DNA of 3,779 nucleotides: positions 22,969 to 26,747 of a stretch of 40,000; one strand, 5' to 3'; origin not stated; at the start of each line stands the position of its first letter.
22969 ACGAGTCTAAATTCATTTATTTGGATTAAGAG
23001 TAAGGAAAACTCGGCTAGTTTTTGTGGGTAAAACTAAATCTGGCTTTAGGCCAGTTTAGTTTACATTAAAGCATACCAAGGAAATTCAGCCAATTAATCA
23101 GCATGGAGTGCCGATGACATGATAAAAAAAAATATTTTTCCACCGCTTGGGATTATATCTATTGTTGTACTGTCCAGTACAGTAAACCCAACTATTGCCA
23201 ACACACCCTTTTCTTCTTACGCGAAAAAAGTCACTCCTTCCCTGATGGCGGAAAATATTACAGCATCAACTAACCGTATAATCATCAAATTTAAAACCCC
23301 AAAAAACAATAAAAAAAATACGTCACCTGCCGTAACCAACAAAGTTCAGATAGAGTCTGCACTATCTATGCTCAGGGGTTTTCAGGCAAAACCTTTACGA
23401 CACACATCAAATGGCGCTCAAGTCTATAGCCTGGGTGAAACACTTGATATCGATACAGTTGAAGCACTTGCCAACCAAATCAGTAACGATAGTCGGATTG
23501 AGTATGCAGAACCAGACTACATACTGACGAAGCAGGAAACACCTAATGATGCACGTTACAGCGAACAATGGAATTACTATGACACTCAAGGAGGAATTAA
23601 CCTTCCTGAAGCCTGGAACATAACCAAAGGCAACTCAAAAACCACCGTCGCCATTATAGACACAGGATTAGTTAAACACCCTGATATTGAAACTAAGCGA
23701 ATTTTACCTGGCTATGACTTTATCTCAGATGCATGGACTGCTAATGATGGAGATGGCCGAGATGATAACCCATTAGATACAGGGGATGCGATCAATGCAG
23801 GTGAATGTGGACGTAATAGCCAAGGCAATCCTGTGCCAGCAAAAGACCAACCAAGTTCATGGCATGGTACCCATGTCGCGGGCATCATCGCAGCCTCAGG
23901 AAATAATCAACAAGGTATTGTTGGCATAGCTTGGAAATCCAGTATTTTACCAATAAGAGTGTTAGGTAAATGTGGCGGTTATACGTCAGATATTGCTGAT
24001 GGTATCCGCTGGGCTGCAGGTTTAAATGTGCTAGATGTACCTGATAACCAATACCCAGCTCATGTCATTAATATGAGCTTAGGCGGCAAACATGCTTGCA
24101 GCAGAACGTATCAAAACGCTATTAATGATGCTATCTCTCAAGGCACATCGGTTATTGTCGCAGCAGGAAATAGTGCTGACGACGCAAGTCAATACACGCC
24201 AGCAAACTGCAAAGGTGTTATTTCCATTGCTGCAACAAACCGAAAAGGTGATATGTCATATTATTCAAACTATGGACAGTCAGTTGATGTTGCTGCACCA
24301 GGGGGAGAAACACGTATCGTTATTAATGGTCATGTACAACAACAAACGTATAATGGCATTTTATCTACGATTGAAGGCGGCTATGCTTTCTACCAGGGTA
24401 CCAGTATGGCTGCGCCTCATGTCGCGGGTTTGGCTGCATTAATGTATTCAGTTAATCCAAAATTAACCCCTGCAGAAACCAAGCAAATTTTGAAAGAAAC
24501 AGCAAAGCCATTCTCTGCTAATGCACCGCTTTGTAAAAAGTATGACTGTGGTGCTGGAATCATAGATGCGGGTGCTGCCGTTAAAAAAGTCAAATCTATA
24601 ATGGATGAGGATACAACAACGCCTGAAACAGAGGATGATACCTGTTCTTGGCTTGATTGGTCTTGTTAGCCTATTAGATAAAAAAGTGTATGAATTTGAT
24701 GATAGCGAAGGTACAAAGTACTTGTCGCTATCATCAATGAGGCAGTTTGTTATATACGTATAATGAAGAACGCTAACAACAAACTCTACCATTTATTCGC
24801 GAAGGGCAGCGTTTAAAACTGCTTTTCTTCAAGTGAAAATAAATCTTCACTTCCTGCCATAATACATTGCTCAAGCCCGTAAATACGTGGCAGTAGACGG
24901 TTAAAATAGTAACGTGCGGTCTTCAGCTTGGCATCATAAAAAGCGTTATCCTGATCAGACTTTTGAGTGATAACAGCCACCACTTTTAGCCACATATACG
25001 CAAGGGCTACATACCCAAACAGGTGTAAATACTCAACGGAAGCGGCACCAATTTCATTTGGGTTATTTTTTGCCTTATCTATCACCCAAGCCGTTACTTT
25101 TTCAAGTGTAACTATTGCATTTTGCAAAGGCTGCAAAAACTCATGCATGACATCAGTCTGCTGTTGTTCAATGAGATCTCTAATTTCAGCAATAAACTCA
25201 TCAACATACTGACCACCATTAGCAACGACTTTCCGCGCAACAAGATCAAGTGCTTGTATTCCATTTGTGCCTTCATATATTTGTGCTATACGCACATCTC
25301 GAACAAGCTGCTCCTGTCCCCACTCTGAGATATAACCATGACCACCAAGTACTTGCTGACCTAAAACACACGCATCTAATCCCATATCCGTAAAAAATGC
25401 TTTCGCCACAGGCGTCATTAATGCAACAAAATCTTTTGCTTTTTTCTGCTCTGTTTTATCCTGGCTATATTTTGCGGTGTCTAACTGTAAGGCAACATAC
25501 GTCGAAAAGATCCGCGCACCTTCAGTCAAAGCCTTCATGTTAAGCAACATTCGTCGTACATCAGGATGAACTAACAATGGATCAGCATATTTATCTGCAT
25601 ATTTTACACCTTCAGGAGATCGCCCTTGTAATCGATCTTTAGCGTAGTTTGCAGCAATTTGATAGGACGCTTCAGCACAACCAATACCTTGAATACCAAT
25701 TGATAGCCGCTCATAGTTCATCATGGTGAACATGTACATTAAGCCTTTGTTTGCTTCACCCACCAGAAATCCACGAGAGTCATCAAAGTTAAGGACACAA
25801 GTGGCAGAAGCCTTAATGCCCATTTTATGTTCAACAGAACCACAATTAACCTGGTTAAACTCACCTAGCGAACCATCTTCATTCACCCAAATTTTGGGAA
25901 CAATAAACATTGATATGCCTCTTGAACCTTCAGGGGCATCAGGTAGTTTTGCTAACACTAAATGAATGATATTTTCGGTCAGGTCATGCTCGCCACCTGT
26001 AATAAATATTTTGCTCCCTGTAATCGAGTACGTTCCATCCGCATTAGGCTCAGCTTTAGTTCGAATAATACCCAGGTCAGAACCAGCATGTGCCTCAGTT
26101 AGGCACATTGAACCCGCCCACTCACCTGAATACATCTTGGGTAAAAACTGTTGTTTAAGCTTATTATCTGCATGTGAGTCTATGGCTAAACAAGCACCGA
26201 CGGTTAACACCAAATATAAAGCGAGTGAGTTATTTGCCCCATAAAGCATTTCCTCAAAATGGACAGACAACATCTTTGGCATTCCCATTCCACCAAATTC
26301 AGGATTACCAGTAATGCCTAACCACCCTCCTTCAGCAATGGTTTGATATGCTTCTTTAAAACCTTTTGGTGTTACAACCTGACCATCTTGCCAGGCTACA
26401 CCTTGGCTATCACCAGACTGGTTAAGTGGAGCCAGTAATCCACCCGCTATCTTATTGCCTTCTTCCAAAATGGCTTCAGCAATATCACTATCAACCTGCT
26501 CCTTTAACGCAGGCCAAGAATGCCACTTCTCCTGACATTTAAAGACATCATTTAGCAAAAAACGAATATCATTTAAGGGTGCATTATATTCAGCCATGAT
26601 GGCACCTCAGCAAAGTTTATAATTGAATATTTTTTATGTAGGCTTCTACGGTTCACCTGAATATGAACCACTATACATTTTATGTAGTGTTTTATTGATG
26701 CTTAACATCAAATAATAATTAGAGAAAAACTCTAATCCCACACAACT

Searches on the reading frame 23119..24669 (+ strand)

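Call 69: search_protein_families(library=pfam, proteins=[window:23119-24669:+], max_evalue=0.0001)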
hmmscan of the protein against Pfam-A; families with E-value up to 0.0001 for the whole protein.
window:23119-24669:+ (516 aa): 1 family
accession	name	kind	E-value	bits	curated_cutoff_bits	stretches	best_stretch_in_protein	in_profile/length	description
PF00082.27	Peptidase_S8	-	4.1e-60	204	21.8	1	173-463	2-274/288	Subtilase family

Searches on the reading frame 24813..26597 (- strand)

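Call 69: search_protein_families(library=pfam, proteins=[window:24813-26597:-], max_evalue=0.0001)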
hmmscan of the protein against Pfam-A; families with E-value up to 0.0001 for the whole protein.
window:24813-26597:- (594 aa): 5 families
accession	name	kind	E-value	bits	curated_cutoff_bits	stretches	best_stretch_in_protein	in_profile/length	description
PF12806.12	Acyl-CoA_dh_C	-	8.1e-35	120.1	30.3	1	468-589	1-123/124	Acetyl-CoA dehydrogenase C-terminal like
PF00441.29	Acyl-CoA_dh_1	-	2.7e-22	79.9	22.4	1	283-454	1-147/150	Acyl-CoA dehydrogenase, C-terminal domain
PF02770.24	Acyl-CoA_dh_M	-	5.2e-13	49.4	33.3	1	163-273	1-96/97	Acyl-CoA dehydrogenase, middle domain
PF02771.21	Acyl-CoA_dh_N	-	1.2e-09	38.9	22.9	1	81-159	34-113/113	Acyl-CoA dehydrogenase, N-terminal domain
PF22924.1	ACOX_C_alpha1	-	2.4e-09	37.7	27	1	292-448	3-160/169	Acyl-CoA oxidase, C-alpha1 domain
